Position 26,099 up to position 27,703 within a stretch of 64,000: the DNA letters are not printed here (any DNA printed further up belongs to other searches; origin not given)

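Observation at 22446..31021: Candidate lipid-linked amino-sugar decoration system (GT2 + PIG-L + GT-C + AlkP + ATP-grasp + 2 FkbM + SDR)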

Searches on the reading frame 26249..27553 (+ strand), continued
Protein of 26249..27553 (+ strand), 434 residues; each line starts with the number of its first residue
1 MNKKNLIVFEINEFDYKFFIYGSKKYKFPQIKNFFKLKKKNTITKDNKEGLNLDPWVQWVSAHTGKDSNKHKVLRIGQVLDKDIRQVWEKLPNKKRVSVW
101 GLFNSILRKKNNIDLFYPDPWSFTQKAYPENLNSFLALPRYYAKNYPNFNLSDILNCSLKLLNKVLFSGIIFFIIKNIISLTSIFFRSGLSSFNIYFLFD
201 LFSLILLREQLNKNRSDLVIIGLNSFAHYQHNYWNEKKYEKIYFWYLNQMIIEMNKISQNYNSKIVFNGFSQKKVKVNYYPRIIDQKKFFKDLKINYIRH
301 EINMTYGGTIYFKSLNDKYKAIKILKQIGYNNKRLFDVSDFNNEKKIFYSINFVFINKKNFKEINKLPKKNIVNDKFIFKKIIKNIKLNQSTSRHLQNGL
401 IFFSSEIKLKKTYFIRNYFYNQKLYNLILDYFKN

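Call 39: search_protein_families(library=pfam, alignment_id=A2, max_evalue=1)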
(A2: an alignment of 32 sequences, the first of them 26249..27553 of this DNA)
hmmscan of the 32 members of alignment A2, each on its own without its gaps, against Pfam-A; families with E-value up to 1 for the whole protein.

A. member 1, window:26249-27553:+ (434 aa): 0 families

B. families by the number of members that match (of 32 scanned): 12 families
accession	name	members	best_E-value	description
PF01663.27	Phosphodiest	5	4.3e-06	Type I phosphodiesterase / nucleotide pyrophosphatase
PF17467.7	E7R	1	0.0029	Viral Protein E7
PF18237.6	Tk-SP_N-pro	1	0.0055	Tk-SP N-propeptide domain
PF22080.2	Dark_CARD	1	0.016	Dark, CARD domain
PF13644.11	DKNYY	1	0.026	DKNYY family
PF24786.1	RXYLT1_N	1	0.059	RXYLT1 N-terminal domain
PF13482.12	RNase_H_2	1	0.077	RNase_H superfamily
PF17666.6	DUF5528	1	0.15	Family of unknown function (DUF5528)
PF21235.4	UBA_ARI1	1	0.34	E3 ubiquitin-protein ligase ARIH1, UBA-like domain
PF00954.25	S_locus_glycop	1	0.42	S-locus glycoprotein domain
PF02890.19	DUF226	1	0.66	Borrelia family of unknown function DUF226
PF02390.23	Methyltransf_4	1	0.93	Putative methyltransferase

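Call 52: find_encoding_contigs(protein=P0117, flank=10000, max_places=2)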
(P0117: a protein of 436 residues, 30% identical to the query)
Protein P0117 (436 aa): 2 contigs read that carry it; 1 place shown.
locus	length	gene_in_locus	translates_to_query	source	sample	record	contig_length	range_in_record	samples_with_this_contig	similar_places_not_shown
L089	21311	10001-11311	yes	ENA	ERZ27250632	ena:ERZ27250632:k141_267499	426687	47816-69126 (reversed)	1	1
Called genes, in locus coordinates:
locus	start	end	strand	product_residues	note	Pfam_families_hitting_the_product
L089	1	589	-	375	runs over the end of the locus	PF02350:Epimerase_2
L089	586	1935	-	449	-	PF04932:Wzy_C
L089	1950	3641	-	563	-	PF13439:Glyco_transf_4, PF13579:Glyco_trans_4_4 (weak), PF00534:Glycos_transf_1, PF13692:Glyco_trans_1_4, PF13524:Glyco_trans_1_2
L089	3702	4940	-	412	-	PF01943:Polysacc_synt, PF13440:Polysacc_synt_3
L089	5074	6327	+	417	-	PF03446:NAD_binding_2 (weak), PF03721:UDPG_MGDP_dh_N, PF00984:UDPG_MGDP_dh, PF03720:UDPG_MGDP_dh_C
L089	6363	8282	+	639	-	-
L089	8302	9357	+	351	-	PF00535:Glycos_transf_2, PF04138:GtrA_DPMS_TM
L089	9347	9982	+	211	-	PF13649:Methyltransf_25 (weak)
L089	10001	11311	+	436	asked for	-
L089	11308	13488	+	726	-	PF13602:ADH_zinc_N_2 (faint), PF00107:ADH_zinc_N, PF01408:GFO_IDH_MocA, PF22725:GFO_IDH_MocA_C3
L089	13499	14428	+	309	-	PF00535:Glycos_transf_2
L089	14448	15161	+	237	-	-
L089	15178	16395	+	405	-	-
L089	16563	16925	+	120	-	PF00892:EamA (weak)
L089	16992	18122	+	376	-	PF01041:DegT_DnrJ_EryC1, PF01212:Beta_elim_lyase (faint), PF00155:Aminotran_1_2, PF00266:Aminotran_5 (weak)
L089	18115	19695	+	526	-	PF13231:PMT_2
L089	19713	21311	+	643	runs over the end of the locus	-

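Call 53: find_encoding_contigs(protein=P0113, flank=10000, max_places=2)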
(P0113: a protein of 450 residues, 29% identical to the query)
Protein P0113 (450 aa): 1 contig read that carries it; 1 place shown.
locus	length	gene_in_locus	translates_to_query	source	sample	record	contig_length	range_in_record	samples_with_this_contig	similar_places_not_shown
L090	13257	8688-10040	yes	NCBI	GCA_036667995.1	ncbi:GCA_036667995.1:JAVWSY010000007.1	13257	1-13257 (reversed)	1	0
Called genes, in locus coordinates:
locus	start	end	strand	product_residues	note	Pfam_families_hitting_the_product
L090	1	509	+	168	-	PF00483:NTP_transferase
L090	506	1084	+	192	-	PF00702:Hydrolase (weak), PF13419:HAD_2 (weak), PF13242:Hydrolase_like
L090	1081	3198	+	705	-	-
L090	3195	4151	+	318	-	PF13489:Methyltransf_23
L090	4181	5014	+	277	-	PF13489:Methyltransf_23, PF08241:Methyltransf_11, PF13649:Methyltransf_25, PF08242:Methyltransf_12, PF13847:Methyltransf_31 (weak)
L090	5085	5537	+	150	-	-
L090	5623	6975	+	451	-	-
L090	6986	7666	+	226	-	-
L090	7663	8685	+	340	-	PF00535:Glycos_transf_2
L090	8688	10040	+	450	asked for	-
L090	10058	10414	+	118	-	PF00892:EamA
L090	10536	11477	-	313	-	PF01012:ETF, PF00766:ETF_alpha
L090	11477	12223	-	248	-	PF01012:ETF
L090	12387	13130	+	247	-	PF01144:CoA_trans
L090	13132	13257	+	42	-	PF01144:CoA_trans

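Call 54: find_encoding_contigs(protein=P0121, flank=10000, max_places=2)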
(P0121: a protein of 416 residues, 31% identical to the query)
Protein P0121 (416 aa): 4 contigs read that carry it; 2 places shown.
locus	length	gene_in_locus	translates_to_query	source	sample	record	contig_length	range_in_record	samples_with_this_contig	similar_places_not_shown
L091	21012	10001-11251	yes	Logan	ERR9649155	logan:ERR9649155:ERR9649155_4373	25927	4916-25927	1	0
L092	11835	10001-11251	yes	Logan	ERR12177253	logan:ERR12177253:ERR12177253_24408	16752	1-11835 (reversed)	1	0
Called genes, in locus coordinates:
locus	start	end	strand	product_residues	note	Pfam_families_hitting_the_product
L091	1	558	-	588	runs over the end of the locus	PF01488:Shikimate_DH (faint), PF04321:RmlD_sub_bind (weak), PF01370:Epimerase, PF02719:Polysacc_synt_2, PF16363:GDP_Man_Dehyd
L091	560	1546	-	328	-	PF00953:Glycos_transf_4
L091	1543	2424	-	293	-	PF01370:Epimerase, PF04321:RmlD_sub_bind, PF01073:3Beta_HSD (weak), PF07993:NAD_binding_4 (weak)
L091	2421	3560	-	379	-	PF13692:Glyco_trans_1_4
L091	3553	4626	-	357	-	PF13439:Glyco_transf_4, PF00534:Glycos_transf_1, PF13692:Glyco_trans_1_4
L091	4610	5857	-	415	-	-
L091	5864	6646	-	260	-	PF00535:Glycos_transf_2, PF10111:Glyco_tranf_2_2 (weak)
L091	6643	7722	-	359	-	PF13439:Glyco_transf_4, PF20706:GT4-conflict, PF00534:Glycos_transf_1, PF13692:Glyco_trans_1_4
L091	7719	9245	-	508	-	-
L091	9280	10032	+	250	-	PF00535:Glycos_transf_2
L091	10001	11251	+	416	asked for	-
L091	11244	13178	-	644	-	-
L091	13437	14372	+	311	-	-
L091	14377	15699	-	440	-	-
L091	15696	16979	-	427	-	PF01943:Polysacc_synt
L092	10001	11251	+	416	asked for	-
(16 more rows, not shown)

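Call 83: search_solved_structures(query=L014:5954-6700:+, max_evalue=0.01)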
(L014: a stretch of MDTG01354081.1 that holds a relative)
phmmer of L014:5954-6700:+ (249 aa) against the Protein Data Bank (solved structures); distinct sequences matched with E-value up to 0.01: 1.
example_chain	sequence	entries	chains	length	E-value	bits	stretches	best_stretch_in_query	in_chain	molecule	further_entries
5mlz_A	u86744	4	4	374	1.4e-08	37.8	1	4-185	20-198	Dolichol monophosphate mannose synthase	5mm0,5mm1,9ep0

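Call 87: search_protein_representatives(alignment_id=A2)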
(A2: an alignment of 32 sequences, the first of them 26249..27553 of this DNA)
Query: 32 sequences, 440 profile positions. Proteins with E-value up to 0.001 (for the whole library): 1600; up to 1e-10: 1086; up to 1e-30: 442. The best 150 are listed.
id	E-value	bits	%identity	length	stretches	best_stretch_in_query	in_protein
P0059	1.3e-170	584.6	-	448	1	2-437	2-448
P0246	6.2e-151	519.8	-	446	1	1-439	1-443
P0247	3.3e-146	504.2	-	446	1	1-437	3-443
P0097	5.2e-146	503.5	-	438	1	2-437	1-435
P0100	4.1e-145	500.6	-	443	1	2-436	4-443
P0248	8.5e-136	469.9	-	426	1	1-437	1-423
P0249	3.5e-135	467.9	-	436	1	2-437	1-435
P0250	1.6e-131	455.8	-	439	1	2-437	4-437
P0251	1.7e-131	455.7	-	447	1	2-433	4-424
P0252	5.6e-130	450.7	-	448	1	3-436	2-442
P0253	9.1e-129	446.7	-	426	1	1-437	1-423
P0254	3.4e-128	444.8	-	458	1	2-439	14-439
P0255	1.4e-126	439.5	-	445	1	2-438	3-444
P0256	4.2e-126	438.0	-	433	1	2-437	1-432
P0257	6.5e-126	437.3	-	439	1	2-438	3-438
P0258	5.4e-125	434.3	-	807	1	2-437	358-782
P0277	3.9e-113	395.2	-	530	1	3-437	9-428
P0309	1.3e-95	337.5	-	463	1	6-438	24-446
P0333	2.1e-68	247.8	-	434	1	2-437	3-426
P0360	2.1e-64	234.6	-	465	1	3-417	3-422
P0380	2.1e-61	224.7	-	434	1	2-436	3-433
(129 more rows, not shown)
